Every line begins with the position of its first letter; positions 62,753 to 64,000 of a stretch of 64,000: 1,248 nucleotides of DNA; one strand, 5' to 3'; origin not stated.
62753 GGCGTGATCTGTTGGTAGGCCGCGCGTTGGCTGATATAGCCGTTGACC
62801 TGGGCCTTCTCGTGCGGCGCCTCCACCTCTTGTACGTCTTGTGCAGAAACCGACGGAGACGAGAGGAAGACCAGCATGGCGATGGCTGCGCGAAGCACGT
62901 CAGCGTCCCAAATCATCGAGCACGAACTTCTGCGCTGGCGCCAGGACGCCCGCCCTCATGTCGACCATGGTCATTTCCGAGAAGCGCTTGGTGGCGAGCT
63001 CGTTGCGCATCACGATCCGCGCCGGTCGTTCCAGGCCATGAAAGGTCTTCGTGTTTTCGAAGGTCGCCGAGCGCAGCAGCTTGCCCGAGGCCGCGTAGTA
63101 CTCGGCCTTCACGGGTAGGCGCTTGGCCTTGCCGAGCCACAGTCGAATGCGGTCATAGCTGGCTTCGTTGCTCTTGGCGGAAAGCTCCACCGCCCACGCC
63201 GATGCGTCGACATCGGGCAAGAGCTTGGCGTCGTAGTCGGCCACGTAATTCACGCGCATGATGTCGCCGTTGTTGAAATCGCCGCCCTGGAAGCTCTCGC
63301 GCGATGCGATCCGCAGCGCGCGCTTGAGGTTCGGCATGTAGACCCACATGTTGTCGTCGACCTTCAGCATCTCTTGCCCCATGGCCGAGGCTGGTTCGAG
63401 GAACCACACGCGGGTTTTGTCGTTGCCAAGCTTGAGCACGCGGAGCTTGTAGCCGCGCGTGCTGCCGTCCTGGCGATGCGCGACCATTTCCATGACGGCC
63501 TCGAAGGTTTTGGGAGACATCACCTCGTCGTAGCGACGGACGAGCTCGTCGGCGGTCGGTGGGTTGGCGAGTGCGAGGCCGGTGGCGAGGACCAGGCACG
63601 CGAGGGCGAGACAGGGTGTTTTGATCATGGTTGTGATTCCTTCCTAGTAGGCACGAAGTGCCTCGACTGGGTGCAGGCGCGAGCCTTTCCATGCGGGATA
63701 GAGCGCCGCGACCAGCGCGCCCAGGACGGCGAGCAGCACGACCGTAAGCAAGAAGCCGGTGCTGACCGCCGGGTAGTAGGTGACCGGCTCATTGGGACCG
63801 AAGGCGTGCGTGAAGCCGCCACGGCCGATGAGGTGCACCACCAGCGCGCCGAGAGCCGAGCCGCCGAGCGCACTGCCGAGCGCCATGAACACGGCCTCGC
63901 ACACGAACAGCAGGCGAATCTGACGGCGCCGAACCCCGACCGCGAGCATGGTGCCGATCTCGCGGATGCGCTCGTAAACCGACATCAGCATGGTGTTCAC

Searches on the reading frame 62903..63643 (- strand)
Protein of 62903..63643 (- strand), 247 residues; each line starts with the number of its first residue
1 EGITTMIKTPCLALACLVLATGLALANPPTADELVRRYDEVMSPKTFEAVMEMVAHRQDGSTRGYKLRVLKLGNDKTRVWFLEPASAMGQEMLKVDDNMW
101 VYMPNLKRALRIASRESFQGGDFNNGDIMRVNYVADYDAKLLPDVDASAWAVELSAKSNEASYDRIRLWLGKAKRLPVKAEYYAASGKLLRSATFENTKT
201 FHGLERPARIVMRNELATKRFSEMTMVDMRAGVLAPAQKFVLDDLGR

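Call 17: search_protein_families(library=pfam, proteins=[window:62903-63643:-], max_evalue=0.001)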
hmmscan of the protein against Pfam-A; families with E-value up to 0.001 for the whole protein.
window:62903-63643:- (247 aa): 1 family
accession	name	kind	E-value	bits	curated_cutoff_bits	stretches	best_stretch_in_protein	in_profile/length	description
PF17131.11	LolA_like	-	6.3e-42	143.7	30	1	73-242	1-179/184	Outer membrane lipoprotein-sorting protein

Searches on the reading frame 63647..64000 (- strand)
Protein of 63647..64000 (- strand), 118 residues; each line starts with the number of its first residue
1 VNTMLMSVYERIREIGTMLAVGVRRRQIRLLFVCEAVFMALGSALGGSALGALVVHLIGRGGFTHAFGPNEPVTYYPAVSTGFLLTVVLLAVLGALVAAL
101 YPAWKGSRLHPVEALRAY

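Call 17: search_protein_families(library=pfam, proteins=[window:63647-64000:-], max_evalue=0.001)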
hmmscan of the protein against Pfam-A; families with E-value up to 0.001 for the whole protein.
window:63647-64000:- (118 aa): 1 family
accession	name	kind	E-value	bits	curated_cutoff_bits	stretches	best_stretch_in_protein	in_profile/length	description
PF02687.27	FtsX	-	1.6e-17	64.1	25.5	1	1-108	16-117/120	FtsX-like permease C-terminal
